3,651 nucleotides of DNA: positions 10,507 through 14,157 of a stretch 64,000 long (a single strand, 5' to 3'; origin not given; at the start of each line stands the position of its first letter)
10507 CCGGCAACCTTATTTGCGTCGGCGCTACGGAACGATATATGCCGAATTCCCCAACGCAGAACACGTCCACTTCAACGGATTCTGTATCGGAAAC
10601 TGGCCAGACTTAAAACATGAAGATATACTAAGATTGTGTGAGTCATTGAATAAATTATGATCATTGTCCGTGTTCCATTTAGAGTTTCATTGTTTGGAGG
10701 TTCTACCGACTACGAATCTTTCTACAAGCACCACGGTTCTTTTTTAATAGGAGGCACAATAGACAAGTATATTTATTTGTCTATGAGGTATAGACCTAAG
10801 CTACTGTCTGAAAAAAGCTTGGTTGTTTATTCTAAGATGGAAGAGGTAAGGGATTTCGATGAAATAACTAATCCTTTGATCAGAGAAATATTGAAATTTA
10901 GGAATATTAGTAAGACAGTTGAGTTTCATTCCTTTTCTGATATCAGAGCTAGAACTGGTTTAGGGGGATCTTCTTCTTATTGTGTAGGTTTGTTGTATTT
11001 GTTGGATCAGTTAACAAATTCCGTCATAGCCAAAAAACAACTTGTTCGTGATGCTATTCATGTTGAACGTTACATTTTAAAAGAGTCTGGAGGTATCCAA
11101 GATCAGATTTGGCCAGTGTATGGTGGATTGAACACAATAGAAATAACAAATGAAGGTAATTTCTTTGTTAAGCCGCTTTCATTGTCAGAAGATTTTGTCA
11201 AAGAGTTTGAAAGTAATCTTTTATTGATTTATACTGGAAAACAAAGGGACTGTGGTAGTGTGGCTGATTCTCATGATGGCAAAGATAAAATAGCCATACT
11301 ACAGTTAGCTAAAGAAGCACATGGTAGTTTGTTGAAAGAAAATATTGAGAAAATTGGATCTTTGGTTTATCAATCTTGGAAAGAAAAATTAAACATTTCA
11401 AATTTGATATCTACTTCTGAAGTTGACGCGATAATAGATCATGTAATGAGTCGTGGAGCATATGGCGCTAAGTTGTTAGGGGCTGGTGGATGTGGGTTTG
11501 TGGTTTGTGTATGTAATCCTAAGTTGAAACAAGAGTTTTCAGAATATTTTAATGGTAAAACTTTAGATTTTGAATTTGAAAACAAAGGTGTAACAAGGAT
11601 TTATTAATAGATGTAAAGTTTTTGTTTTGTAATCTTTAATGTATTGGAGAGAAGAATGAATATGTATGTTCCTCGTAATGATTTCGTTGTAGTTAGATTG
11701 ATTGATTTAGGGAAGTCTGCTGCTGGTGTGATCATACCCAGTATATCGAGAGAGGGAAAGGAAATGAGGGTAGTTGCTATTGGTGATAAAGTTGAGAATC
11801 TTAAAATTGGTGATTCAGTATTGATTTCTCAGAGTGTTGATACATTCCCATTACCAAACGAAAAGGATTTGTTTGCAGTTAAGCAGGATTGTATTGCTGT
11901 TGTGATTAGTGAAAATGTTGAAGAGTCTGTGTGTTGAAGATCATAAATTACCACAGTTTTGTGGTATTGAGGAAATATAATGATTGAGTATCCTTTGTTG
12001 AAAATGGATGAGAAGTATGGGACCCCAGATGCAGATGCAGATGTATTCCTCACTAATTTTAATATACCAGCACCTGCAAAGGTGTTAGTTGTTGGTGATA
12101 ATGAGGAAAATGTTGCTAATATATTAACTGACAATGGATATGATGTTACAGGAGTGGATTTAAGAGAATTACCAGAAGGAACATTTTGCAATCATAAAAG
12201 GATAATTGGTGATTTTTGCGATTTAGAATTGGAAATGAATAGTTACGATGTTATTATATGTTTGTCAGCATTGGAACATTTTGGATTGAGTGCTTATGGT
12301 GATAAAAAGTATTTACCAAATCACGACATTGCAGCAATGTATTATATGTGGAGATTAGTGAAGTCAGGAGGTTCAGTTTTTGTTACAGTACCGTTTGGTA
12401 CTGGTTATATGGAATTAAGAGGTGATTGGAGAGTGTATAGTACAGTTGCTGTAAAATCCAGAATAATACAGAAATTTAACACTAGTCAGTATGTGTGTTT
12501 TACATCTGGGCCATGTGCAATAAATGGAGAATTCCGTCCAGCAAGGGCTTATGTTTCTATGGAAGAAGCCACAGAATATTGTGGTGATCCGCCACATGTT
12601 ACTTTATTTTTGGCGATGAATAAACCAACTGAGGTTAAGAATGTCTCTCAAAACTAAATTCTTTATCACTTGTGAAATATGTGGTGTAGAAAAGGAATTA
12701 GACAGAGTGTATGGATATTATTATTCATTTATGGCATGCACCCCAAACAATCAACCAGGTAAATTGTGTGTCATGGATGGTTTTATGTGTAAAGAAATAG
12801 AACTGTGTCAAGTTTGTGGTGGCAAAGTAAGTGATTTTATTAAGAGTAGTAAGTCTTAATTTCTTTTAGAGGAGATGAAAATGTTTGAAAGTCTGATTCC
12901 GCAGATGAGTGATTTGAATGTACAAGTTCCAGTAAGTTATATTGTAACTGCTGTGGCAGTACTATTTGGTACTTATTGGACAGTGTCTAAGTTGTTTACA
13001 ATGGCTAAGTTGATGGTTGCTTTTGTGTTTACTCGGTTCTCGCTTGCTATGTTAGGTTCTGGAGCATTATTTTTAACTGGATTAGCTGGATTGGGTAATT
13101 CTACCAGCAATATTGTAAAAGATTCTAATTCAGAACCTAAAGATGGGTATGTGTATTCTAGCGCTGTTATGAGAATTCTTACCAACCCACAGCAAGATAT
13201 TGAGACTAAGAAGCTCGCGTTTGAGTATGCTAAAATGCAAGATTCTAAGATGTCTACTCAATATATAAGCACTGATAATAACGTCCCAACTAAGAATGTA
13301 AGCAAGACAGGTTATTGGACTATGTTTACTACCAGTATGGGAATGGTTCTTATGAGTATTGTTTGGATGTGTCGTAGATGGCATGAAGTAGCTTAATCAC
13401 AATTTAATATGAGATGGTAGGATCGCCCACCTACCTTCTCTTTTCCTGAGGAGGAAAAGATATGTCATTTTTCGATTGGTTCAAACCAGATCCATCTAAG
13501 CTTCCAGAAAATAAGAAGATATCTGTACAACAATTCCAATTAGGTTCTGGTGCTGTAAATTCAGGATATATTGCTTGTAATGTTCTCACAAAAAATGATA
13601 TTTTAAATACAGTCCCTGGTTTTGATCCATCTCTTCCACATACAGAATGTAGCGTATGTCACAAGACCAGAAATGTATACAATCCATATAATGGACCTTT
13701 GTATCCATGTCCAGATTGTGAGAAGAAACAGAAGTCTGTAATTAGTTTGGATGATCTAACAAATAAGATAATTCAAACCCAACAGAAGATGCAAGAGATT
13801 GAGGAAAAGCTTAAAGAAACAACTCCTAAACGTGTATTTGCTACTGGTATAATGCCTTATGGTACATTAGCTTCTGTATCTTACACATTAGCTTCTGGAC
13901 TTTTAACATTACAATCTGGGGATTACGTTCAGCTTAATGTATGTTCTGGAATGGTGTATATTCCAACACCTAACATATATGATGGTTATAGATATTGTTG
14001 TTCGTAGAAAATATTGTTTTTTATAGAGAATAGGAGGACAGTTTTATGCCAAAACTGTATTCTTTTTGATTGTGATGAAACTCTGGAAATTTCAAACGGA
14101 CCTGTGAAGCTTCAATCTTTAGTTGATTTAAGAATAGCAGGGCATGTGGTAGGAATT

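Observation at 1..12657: Large phage-borne nucleotide-sugar synthesis and glycosylation island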

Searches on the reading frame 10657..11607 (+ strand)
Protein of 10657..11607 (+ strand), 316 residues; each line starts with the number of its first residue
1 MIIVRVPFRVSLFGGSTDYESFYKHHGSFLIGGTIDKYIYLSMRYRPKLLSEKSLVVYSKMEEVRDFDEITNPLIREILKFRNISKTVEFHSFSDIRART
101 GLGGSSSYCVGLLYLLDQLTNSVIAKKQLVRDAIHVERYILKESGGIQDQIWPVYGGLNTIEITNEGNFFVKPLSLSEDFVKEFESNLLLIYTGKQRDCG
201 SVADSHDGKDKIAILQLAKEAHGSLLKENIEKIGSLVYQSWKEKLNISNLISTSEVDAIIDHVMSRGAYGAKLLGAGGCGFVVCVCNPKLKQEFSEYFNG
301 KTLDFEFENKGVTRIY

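Call 6: search_protein_families(library=pfam, proteins=[window:10657-11607:+], max_evalue=0.01)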
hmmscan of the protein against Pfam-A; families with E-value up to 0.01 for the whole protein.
window:10657-11607:+ (316 aa): 2 families
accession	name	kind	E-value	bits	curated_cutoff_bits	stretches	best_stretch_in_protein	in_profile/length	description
PF00288.32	GHMP_kinases_N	-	7.1e-11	42.6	22.3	1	83-157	15-87/87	GHMP kinases N terminal domain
PF08544.19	GHMP_kinases_C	-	1.3e-06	29.2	21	1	224-284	4-66/85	GHMP kinases C terminal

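Call 24: search_protein_families(library=ncbifam, proteins=[window:10657-11607:+], max_evalue=0.001)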
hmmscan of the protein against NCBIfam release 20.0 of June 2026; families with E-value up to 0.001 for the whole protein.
window:10657-11607:+ (316 aa): 10 families
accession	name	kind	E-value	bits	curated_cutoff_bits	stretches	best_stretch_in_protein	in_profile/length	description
NF049969.1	GlMnHpPKinHddA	equivalog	4e-36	125.1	600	1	3-312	4-333/338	D-glycero-D-manno-heptose 7-phosphate kinase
NF003006.0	PRK03817.1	equivalog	1.3e-16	60.6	443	2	220-293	248-320/352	galactokinase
NF009948.0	PRK13412.1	equivalog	8.1e-14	50.3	721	1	85-286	724-935/974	bifunctional fucokinase/fucose-1-phosphate guanylyltransferase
TIGR00549.1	mevalon_kin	equivalog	1.2e-12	47.9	163.05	1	34-284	23-275/276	mevalonate kinase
NF003036.0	PRK03926.1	equivalog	4.3e-09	35.9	403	1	53-296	42-277/302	mevalonate kinase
TIGR00131.1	gal_kin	equivalog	9.7e-07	28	226.65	0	219-287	290-351/388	galactokinase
NF003705.0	PRK05322.1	equivalog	1.4e-06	27.3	385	1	218-296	281-359/388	galactokinase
NF002288.1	PRK01212.1-4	equivalog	1.9e-06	27.1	194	1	76-306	65-290/303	homoserine kinase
TIGR00191.1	thrB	equivalog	0.00017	20.6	168.25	1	72-154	64-139/304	homoserine kinase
NF001816.0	PRK00555.1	equivalog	0.00042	19.4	509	0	229-298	268-336/363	galactokinase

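Call 27: search_solved_structures(query=window:10657-11607:+, max_evalue=0.00001, show_alignments=1)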
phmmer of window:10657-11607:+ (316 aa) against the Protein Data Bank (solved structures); distinct sequences matched with E-value up to 0.00001: 9.
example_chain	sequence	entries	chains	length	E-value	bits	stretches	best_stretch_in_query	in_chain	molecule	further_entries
4n3o_A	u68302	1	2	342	5.6e-28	101.7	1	4-312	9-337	Putative D-glycero-D-manno-heptose 7-phosphate kinase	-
3k85_A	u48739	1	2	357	3.4e-25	92.5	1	4-311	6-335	D-glycero-D-manno-heptose 1-phosphate kinase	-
4usm_A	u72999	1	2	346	6.4e-25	91.7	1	2-286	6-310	PUTATIVE SUGAR KINASE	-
4usk_A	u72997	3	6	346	4.4e-24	88.9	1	2-286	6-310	PUTATIVE SUGAR KINASE | SUGAR KINASE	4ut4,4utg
1vis_A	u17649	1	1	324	9.7e-10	41.8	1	75-299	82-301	Mevalonate kinase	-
1kkh_A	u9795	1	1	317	1.1e-09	41.6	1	75-299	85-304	Mevalonate Kinase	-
1s4e_A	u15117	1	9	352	3e-09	40.2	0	220-286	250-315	Galactokinase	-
2cz9_A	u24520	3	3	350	5.7e-08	36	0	221-287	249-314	Probable galactokinase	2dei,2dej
9iip_A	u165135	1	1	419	6.9e-06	29.1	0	84-287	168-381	L-fucokinase/L-fucose-1-P guanylyltransferase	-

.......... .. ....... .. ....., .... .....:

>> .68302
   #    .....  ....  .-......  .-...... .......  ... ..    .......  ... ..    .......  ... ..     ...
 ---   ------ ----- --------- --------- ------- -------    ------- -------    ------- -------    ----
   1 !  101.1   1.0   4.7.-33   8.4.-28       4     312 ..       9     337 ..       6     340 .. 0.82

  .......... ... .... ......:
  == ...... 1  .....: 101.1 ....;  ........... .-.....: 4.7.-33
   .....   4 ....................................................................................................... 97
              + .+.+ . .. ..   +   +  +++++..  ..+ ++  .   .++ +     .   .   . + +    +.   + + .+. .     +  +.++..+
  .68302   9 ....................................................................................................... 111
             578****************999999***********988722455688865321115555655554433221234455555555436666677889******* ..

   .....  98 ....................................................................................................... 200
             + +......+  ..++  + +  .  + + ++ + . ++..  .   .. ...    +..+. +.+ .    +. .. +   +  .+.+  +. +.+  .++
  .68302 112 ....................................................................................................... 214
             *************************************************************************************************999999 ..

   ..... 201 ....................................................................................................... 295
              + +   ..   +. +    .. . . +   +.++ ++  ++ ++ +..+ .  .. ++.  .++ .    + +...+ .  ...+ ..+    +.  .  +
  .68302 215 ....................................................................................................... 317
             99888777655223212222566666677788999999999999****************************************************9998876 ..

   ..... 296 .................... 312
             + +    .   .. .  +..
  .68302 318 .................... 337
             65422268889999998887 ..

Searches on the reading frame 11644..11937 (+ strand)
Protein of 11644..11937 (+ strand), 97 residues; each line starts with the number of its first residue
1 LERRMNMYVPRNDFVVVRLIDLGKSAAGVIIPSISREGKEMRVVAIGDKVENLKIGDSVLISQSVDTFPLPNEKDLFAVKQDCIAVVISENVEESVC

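Call 6: search_protein_families(library=pfam, proteins=[window:11644-11937:+], max_evalue=0.01)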
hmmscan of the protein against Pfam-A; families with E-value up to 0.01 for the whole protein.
window:11644-11937:+ (97 aa): 1 family
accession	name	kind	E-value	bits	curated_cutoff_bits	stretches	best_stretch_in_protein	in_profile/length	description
PF00166.26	Cpn10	-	0.0017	18.8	21.1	1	10-86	4-91/93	Chaperonin 10 Kd subunit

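Call 62: search_protein_families(library=phrogs, proteins=[window:11644-11937:+], max_evalue=0.01)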
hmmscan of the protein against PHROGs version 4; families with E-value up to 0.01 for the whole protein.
window:11644-11937:+ (97 aa): 1 family
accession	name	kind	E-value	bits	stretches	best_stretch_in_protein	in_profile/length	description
phrog_3188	-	other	6.6e-09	36.5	1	8-88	3-94/96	co-chaperonin GroES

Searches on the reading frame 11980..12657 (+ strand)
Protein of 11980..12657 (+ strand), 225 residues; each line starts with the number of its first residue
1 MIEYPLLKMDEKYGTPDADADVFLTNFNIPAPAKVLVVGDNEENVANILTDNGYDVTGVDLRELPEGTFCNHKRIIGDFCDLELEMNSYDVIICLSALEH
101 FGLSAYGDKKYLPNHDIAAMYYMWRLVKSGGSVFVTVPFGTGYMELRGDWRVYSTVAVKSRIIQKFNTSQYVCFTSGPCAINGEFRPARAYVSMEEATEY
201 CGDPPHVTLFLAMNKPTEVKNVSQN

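Call 6: search_protein_families(library=pfam, proteins=[window:11980-12657:+], max_evalue=0.01)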
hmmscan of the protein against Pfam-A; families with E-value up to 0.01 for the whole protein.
window:11980-12657:+ (225 aa): 4 families
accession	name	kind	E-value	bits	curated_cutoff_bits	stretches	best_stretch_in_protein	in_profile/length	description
PF03269.20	DUF268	-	2e-06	28.2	25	1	86-157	60-129/176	Caenorhabditis protein of unknown function, DUF268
PF08241.18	Methyltransf_11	-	8.5e-06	26.8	21.2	1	39-134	4-94/95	Methyltransferase domain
PF13489.12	Methyltransf_23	-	9e-05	22.7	27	1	29-150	20-132/164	Methyltransferase domain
PF13649.12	Methyltransf_25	-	0.0094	17.1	27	0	70-102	46-78/97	Methyltransferase domain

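Call 62: search_protein_families(library=phrogs, proteins=[window:11980-12657:+], max_evalue=0.01)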
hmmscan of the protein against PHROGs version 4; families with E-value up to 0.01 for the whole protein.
window:11980-12657:+ (225 aa): 0 families

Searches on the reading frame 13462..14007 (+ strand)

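Call 6: search_protein_families(library=pfam, proteins=[window:13462-14007:+], max_evalue=0.01)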
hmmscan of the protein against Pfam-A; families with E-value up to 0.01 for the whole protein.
window:13462-14007:+ (181 aa): 1 family
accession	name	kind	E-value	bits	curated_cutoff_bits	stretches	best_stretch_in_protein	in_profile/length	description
PF17525.8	DUF5447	-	0.0014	19.6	27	1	59-96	11-48/96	Lysogeny maintenance protein PflM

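Call 62: search_protein_families(library=phrogs, proteins=[window:13462-14007:+], max_evalue=0.01)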
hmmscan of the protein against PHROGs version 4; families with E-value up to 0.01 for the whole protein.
window:13462-14007:+ (181 aa): 0 families
